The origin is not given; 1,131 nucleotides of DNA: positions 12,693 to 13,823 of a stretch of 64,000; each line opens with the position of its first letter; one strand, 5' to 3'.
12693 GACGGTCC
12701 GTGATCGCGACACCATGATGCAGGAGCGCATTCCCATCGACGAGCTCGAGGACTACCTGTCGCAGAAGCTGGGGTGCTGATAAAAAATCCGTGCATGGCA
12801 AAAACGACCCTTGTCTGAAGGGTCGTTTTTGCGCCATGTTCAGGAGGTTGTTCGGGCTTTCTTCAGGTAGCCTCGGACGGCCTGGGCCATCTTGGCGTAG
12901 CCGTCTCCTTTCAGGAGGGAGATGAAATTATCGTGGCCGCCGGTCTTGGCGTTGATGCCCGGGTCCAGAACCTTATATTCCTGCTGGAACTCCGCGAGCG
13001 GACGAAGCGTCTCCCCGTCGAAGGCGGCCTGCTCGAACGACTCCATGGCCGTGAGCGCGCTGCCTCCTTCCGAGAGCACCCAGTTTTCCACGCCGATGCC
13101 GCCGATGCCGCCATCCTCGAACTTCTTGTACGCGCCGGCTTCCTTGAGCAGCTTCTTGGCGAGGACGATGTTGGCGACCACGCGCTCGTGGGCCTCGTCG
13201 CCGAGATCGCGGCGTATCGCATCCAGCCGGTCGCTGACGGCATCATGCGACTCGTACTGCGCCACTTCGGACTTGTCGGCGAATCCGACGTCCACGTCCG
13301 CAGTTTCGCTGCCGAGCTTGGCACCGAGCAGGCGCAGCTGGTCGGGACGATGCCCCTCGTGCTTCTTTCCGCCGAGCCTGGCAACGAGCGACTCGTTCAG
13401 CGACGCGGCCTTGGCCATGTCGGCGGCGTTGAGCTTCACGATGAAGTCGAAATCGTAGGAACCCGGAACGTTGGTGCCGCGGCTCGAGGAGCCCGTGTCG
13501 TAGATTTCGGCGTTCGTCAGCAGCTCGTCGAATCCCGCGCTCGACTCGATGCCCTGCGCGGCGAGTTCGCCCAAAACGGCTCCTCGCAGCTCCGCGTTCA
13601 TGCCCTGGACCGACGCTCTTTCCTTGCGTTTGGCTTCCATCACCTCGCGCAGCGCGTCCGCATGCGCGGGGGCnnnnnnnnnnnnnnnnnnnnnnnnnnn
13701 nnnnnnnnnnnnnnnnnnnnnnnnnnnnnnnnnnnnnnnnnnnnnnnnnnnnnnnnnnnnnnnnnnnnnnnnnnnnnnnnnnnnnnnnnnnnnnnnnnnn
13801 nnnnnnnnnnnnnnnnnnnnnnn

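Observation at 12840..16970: Giant 1376-aa acidic helical protein with a C-terminal minimal nucleotidyltransferase signature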

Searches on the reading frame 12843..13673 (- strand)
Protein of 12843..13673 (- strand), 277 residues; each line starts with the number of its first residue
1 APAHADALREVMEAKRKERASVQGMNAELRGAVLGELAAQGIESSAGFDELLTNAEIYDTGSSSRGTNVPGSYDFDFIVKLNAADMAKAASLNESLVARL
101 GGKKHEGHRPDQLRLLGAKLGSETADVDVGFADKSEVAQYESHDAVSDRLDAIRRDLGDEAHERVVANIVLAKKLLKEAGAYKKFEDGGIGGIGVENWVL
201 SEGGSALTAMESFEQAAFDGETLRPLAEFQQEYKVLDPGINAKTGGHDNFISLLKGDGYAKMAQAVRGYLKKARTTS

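Call 23: find_homologous_proteins(query=window:12843-13673:-, max_evalue=0.1)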
Query window:12843-13673:- (277 aa): 7 proteins with E <= 0.1 among 4517 candidates.
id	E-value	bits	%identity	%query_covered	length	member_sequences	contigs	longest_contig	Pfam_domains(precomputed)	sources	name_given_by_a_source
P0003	9.4e-61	224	44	97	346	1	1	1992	-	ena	-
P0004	4.9e-60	222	47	80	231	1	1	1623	-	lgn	-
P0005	4.8e-48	182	37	96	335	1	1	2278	-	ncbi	-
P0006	3.1e-42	163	42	82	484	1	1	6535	-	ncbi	ncbi:hypothetical protein COT87_01165, partial [Candidatus Collierbacteria bacterium CG10_big_fil_re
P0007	2.2e-37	147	50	53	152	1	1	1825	-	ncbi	-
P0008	7.2e-36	142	50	55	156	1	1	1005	-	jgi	-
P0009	1.2e-20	93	38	69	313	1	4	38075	-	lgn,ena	-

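Call 32: predict_structure(alignment_id=A2)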
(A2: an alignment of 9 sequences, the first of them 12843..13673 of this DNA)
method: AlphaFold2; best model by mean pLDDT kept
length: 277 residues; sequences in the alignment: 9
mean_pLDDT: 91.7   pTM: 0.89
mean pLDDT of the five models: 91.7, 90.2, 90.0, 90.1, 89.7
residues with pLDDT >= 90: 225; 70-90: 41; 50-70: 11; < 50: 0
segments of 3 or more residues with pLDDT < 50: none
pLDDT, mean of each block of 10 residues (from residue 1): 94 95 95 96 71 83 93 93 94 96 92 95 93 82 92 97 98 95 85 95 97 97 97 90 79 94 97 81
secondary structure, 60 per line:
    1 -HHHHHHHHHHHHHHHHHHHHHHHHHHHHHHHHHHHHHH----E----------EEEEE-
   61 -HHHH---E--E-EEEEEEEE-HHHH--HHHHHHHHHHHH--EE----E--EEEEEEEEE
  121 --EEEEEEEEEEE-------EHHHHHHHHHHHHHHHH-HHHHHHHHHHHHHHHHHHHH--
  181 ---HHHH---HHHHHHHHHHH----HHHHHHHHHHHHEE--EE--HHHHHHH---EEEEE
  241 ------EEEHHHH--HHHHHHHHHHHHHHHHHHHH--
elements in order: H2-39 E55-59 H62-65 E74-81 H83-86 H89-100 E112-120 E123-133 H142-157 H159-178 H184-187 H191-201 H206-217 H226-232 E236-240 E247-249 H250-253 H256-275
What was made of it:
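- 12843..13673 (-): Residues 1100-1376: two-lobed Pol-beta-superfamily nucleotidyltransferase domain, with a long N-terminal helix, an NTase core and a helical second lobe. AF2 pLDDT 91.7 (call 32).
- On Pol-beta superfamily nucleotidyltransferase fold: It lies in a predicted strand, model residues 123-133 (call 32).
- NTase: AF2 pLDDT 91.7 (call 32).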

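Call 37: fold_search(model_id=the predicted structure, library=pdb)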
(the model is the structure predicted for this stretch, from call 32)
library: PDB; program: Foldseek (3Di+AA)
matches with E <= 10: 683; with E <= 0.001: 75
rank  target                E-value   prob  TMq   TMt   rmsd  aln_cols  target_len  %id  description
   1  1r89                  9.9e-08  1.00  0.56  0.38   5.9       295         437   17  Crystal Structures of an Archaeal Class I CCA-Adding Enzyme and Its Nucleotide Complexes (released 2003-12-16)
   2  4x4u_A                1.5e-07  1.00  0.58  0.39   5.5       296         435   16  Crystal structure of the A.fulgidus CCA-adding enzyme in complex with a human MenBeta minihelix ending in CCACC (released 2015-02-11)
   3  2dvi_A                3.2e-07  1.00  0.59  0.40   6.1       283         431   16  Complex structure of CCA-adding enzyme, mini-DCC and CTP (released 2006-11-14)
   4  1uet                  3.7e-07  1.00  0.58  0.40   5.8       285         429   16  Divergent evolutions of trinucleotide polymerization revealed by an archaeal CCA-adding enzyme structure (released 2003-12-02)
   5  4x4o_C                5.7e-07  1.00  0.56  0.38   6.2       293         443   16  Crystal structure of the A.fulgidus CCA-adding enzyme in complex with a G70A arginyl-tRNA minihelix and CTP (released 2015-02-11)
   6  3ovb_A                6.6e-07  1.00  0.59  0.39   5.7       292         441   17  How the CCA-adding Enzyme Selects Adenine over Cytosine in Position 76 of tRNA (released 2010-12-01)
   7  3ouy_A                9.6e-07  1.00  0.60  0.40   5.9       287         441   16  How the CCA-adding Enzyme Selects Adenine Over Cytosine at Position 76 of tRNA (released 2010-12-01)
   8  3ovs_A                9.6e-07  1.00  0.59  0.39   6.2       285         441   16  How the CCA-adding Enzyme Selects Adenine over Cytosine in Position 76 of tRNA (released 2010-12-01)
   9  3ova_A                1.0e-06  1.00  0.59  0.40   6.2       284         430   17  How the CCA-adding Enzyme Selects Adenine over Cytosine in Position 76 of tRNA (released 2010-12-01)
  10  4x4p_E                1.8e-06  1.00  0.55  0.38   6.2       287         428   16  Crystal structure of the A.fulgidus CCA-adding enzyme in complex with a G70A arginyl-tRNA minihelix ending in CCAC (released 2015-02-11)
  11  1ueu                  3.8e-06  1.00  0.55  0.38   5.9       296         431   17  Divergent evolutions of trinucleotide polymerization revealed by an archaeal CCA-adding enzyme structure (released 2003-12-02)
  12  4x4p_G                6.4e-06  1.00  0.60  0.41   5.8       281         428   18  Crystal structure of the A.fulgidus CCA-adding enzyme in complex with a G70A arginyl-tRNA minihelix ending in CCAC (released 2015-02-11)
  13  2zh7_A                1.2e-05  1.00  0.55  0.37   7.2       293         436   15  Complex structure of AFCCA with tRNAminiDG (released 2008-08-05)
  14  4x4p_C                1.3e-05  1.00  0.56  0.37   6.2       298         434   16  Crystal structure of the A.fulgidus CCA-adding enzyme in complex with a G70A arginyl-tRNA minihelix ending in CCAC (released 2015-02-11)
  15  4at8_D                1.7e-05  1.00  0.52  0.46  11.2       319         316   11  Crystal structure of the NF90-NF45 dimerisation domain complex with ATP (released 2012-08-01)
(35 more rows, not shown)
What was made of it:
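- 12843..13673 (-): Foldseek PDB top hits are class I CCA-adding enzymes at E 1e-7 and TMq up to 0.60, then PAP, OAS, Cid1 and CD-NTases (call 37).
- On Pol-beta superfamily nucleotidyltransferase fold: Best E is 1e-7, TMq up to 0.60 (call 37), on a model with pLDDT 91.7 (call 32).
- On Class I (archaeal-type) CCA-adding enzyme: It is the top structural match (call 37).
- Closest known: Archaeal class I CCA-adding enzyme. Same: It is the best structural match to residues 1100-1376 (Foldseek E 1e-7 to 1e-5, prob 1.00, TMq 0.55-0.60; call 37).
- Closest known: OAS1/OAS3 and bacterial CD-NTases. Same: They have the same fold class and catalytic motif and give significant Foldseek hits (E 2e-5 to 2e-4, TMq 0.43-0.59; call 37).
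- Foldseek gives E 1e-7, prob 1.00 to class I CCA-adding enzymes, followed by PAP, OAS, Cid1 and CD-NTases (call 37). OAS1/OAS3, CdnC and CdnB are among the significant fold hits, with TMq up to 0.57 (call 37). The better E-values go to CCA-adding enzymes (call 37). NF45/NF90 DZF domains appear among the fold hits (call 37).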

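Call 74: search_solved_structures(query=A2, max_evalue=10, show_alignments=4)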
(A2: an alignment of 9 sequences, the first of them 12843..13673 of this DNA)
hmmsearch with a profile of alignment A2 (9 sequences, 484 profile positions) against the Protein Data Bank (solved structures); distinct sequences matched with E-value up to 10: 7.
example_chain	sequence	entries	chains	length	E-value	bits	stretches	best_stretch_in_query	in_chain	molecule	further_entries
7xya_F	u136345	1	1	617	0.13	14.3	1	118-183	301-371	RNA polymerase sigma factor RpoD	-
7pc1_A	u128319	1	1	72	0.14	14.2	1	387-419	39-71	StbA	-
6xhp_A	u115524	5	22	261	0.33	12.9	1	93-188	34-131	Ribitol-5-phosphate cytidylyltransferase 1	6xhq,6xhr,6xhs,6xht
3rof_A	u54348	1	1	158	0.65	11.9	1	215-241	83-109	Low molecular weight protein-tyrosine-phosphatase ptpA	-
1oxj_A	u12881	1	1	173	1.3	10.9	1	380-443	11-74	RNA-binding protein Smaug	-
9j9s_A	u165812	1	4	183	1.5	10.8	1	105-174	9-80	dTDP-4-dehydrorhamnose 3,5-epimerase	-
9cc5_A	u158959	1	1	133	3.6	9.5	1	117-185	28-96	Amylin-NHO-22 Binder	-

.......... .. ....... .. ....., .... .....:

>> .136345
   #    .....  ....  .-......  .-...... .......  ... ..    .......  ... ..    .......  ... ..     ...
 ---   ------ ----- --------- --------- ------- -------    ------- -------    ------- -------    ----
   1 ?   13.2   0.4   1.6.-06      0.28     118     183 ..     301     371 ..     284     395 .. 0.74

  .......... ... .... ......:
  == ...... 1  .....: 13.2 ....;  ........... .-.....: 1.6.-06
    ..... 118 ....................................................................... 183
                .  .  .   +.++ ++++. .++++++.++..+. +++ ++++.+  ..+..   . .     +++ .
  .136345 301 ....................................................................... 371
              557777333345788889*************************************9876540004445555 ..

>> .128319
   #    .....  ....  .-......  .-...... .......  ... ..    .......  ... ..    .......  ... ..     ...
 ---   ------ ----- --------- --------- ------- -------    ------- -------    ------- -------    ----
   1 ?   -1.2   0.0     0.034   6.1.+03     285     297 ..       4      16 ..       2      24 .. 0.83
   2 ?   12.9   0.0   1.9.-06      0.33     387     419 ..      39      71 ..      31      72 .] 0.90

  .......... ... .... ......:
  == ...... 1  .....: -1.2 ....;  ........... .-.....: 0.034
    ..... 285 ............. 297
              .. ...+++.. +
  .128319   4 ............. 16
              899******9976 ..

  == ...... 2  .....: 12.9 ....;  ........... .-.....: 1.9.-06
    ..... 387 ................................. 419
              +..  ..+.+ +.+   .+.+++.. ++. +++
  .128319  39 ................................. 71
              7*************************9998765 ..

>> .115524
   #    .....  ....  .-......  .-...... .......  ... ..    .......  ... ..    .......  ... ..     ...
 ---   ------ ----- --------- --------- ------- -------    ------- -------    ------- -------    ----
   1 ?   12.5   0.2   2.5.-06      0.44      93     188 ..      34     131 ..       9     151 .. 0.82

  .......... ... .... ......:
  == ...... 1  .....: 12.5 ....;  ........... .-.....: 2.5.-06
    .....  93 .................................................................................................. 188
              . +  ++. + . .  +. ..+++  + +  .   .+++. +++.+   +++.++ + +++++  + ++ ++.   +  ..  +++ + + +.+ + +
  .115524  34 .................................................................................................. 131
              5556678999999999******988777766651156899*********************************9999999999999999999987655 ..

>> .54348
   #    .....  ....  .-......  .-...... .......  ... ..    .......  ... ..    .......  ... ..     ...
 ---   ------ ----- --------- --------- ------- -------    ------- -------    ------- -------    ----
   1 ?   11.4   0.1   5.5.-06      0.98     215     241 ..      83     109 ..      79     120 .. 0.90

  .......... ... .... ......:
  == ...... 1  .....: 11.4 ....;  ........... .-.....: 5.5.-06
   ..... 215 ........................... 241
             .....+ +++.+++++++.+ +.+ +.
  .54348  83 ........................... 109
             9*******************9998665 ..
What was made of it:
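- On Class I (archaeal-type) CCA-adding enzyme: No PDB NTase at E<=10 with a family profile (call 74).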

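Call 97: find_encoding_contigs(protein=P0009, flank=8000, max_places=2)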
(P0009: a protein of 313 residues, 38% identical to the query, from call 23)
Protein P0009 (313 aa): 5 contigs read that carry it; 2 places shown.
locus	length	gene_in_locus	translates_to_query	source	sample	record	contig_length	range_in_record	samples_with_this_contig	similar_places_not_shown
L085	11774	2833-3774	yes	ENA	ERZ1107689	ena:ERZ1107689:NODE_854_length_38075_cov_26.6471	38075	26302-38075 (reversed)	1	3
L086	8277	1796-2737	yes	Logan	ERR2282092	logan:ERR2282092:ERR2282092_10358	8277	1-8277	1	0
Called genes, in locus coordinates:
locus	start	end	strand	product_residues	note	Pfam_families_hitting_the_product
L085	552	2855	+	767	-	-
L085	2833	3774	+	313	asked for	-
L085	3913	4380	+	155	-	-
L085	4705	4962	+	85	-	-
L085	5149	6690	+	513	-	-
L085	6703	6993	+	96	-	-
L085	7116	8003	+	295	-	-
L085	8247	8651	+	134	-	-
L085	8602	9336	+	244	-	-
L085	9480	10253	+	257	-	PF04415:DUF515 (weak)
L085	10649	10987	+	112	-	-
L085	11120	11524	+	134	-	PF00293:NUDIX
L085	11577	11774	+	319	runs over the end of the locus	PF25084:LbH_EIF2B, PF25087:GMPPB_C, PF00132:Hexapep (weak)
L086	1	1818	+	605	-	?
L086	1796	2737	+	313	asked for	-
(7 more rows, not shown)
